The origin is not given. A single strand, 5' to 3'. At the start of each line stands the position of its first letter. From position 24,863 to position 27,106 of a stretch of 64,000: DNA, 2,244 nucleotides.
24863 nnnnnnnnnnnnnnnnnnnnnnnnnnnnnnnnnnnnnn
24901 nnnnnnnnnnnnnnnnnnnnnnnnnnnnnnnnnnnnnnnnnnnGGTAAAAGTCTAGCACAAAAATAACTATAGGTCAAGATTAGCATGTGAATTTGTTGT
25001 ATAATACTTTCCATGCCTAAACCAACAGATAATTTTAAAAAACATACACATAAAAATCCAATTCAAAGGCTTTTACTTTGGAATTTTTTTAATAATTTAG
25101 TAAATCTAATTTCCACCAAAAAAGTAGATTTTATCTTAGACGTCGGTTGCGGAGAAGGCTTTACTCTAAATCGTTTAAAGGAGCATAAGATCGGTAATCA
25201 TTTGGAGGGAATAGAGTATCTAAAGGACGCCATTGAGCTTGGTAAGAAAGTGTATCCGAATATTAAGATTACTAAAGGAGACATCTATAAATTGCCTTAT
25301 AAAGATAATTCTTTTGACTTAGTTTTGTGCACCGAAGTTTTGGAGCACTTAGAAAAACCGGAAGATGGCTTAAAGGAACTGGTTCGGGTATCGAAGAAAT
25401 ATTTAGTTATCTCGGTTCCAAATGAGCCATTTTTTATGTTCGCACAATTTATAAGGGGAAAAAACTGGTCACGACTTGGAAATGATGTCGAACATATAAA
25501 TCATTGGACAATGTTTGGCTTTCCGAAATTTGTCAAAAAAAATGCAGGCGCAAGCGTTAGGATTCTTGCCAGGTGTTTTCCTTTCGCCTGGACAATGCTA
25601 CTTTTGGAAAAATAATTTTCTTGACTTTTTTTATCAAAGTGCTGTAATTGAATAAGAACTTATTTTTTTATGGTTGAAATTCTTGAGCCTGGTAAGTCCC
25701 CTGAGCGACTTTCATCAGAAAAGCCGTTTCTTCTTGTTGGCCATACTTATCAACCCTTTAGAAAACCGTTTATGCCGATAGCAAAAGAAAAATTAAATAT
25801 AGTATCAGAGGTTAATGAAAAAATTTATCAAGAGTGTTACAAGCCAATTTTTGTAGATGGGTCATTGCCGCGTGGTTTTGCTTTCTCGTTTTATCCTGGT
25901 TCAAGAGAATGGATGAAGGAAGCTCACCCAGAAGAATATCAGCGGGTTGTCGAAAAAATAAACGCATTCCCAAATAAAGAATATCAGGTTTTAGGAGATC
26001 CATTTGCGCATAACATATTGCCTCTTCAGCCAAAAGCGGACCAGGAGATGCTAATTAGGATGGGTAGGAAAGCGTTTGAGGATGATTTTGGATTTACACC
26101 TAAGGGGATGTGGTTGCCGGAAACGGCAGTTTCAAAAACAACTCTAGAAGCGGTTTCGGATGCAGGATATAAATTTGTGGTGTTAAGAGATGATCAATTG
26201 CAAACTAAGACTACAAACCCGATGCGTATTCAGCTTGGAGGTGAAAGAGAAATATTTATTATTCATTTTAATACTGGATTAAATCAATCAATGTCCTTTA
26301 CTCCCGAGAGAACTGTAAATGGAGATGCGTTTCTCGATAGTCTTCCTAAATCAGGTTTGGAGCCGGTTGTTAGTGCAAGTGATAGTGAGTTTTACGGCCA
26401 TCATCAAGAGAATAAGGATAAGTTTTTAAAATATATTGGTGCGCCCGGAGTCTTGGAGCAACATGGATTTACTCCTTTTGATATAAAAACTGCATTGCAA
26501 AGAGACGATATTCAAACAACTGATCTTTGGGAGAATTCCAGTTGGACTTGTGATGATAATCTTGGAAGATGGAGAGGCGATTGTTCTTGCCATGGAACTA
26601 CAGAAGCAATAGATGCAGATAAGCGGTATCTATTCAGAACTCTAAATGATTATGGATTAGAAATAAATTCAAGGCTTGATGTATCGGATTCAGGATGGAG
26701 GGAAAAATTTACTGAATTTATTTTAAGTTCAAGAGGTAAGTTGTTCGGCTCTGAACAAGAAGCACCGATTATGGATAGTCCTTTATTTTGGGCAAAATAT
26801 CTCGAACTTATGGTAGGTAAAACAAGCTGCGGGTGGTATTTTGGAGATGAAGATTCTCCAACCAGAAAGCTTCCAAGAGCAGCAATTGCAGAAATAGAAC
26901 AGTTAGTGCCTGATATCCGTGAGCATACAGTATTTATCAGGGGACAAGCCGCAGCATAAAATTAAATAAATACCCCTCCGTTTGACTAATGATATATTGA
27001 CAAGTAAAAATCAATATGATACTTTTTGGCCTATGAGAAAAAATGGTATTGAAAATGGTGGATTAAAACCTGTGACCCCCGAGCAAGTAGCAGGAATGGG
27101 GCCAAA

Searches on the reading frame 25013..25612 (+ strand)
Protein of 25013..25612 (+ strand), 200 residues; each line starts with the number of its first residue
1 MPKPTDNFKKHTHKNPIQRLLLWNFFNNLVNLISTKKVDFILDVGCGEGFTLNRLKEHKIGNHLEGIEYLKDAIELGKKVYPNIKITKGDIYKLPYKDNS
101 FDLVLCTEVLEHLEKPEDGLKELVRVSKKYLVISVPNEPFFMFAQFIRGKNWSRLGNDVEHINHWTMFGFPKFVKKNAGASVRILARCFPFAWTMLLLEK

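Call 7: search_protein_families(library=pfam, proteins=[window:25013-25612:+], max_evalue=0.01)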
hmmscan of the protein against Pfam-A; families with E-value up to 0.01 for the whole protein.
window:25013-25612:+ (200 aa): 10 families
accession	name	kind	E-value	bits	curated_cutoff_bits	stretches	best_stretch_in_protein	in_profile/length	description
PF08241.18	Methyltransf_11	-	6.3e-19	68.8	21.2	1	42-129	1-89/95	Methyltransferase domain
PF13649.12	Methyltransf_25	-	3.8e-16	60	27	1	41-128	1-94/97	Methyltransferase domain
PF13847.12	Methyltransf_31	-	6.3e-16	58.8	27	1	41-137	7-113/145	Methyltransferase domain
PF07021.18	MetW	-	1.2e-12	48.4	21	1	39-141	15-115/193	Methionine biosynthesis protein MetW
PF13489.12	Methyltransf_23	-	2.1e-11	44.3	27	1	36-166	21-146/164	Methyltransferase domain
PF08242.18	Methyltransf_12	-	9.3e-11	42.8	30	1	42-126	1-91/98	Methyltransferase domain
PF05401.17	NodS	-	0.0015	18.8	24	1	37-116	43-122/201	Nodulation protein S (NodS)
PF01209.24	Ubie_methyltran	-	0.0018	18.1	20.1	1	29-128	39-144/233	ubiE/COQ5 methyltransferase family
PF05148.21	Methyltransf_8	-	0.0032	17.8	27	1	34-177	69-202/219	Hypothetical methyltransferase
PF05175.20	MTS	-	0.0094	16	23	0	29-107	23-105/170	Methyltransferase small domain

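Call 34: search_protein_families(library=ncbifam, proteins=[window:25013-25612:+], max_evalue=0.1)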
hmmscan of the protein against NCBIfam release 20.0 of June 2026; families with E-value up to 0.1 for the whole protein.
window:25013-25612:+ (200 aa): 46 families (the best 25 are shown)
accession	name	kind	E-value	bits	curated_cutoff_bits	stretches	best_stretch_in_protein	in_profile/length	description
NF045667.1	MTase_DVU1556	equivalog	5e-16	58.8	155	1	28-128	13-112/213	DVU_1556 family methyltransferase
TIGR03587.1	Pse_Me-ase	hypoth_equivalog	2.8e-12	47.2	112.05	1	30-133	36-140/204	pseudaminic acid biosynthesis-associated methylase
TIGR02081.1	metW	equivalog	5.2e-12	45.7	189.5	1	39-140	15-114/194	methionine biosynthesis protein MetW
TIGR02072.1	BioC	equivalog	6.3e-12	45.8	184.95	1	13-133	11-132/244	malonyl-ACP O-methyltransferase BioC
NF008300.0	PRK11088.1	equivalog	8.1e-11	41.9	303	1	28-106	76-157/272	23S rRNA (guanine(745)-N(1))-methyltransferase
TIGR01983.1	UbiG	equivalog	8.5e-10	38.3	102.95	1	40-133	52-151/228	bifunctional 2-polyprenyl-6-hydroxyphenol methylase/3-demethylubiquinol 3-O-methyltransferase UbiG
TIGR01934.1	MenG_MenH_UbiE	subfamily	3.4e-09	36.3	158.35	1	27-130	29-136/223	ubiquinone/menaquinone biosynthesis methyltransferase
NF041255.1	mycofact_MftM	equivalog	7.9e-09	35.2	200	1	41-138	143-244/289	mycofactocin oligosaccharide methyltransferase MftM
NF040539.1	AST_met_ArsM_2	exception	1.2e-08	35.2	240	1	29-127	48-155/262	putative arsinothricin biosynthesis methyltransferase ArsM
NF001244.0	PRK00216.1-5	equivalog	2.7e-08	33.4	216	1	27-130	38-148/236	bifunctional demethylmenaquinone methyltransferase/2-methoxy-6-polyprenyl-1,4-benzoquinol methylase UbiE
NF001241.0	PRK00216.1-2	equivalog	1e-07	31.9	327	1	31-129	45-141/231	demethylmenaquinone methyltransferase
NF001243.0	PRK00216.1-4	equivalog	2.8e-07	30.1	235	1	28-129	38-145/237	demethylmenaquinone methyltransferase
NF004452.0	PRK05785.1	equivalog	6.2e-07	29.1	207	1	35-136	49-147/228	hypothetical protein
NF002463.0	PRK01683.1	equivalog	1.6e-06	28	297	1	28-133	22-126/258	trans-aconitate 2-methyltransferase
NF007610.0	PRK10258.1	equivalog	3e-06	26.7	342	1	27-128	32-131/251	malonyl-ACP O-methyltransferase BioC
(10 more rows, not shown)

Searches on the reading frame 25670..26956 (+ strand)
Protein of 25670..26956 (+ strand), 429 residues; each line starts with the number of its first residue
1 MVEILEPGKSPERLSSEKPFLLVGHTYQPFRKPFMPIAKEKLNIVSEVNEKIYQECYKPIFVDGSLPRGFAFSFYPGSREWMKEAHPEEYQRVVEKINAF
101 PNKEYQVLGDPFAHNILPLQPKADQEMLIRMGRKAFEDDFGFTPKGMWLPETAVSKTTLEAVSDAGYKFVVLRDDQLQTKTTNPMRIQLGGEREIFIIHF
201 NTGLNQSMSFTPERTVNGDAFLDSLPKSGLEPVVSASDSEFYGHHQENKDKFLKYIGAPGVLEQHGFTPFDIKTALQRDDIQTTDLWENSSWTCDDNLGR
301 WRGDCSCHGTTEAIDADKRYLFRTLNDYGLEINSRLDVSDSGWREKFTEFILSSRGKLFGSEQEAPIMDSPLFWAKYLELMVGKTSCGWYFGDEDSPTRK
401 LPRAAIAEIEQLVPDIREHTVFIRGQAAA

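Call 7: search_protein_families(library=pfam, proteins=[window:25670-26956:+], max_evalue=0.01)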
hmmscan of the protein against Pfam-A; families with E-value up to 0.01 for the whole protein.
window:25670-26956:+ (429 aa): 1 family
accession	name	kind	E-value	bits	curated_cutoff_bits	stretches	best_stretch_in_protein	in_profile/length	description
PF03065.20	Glyco_hydro_57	-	8.7e-18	65.1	21.2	1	56-271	70-269/291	Glycosyl hydrolase family 57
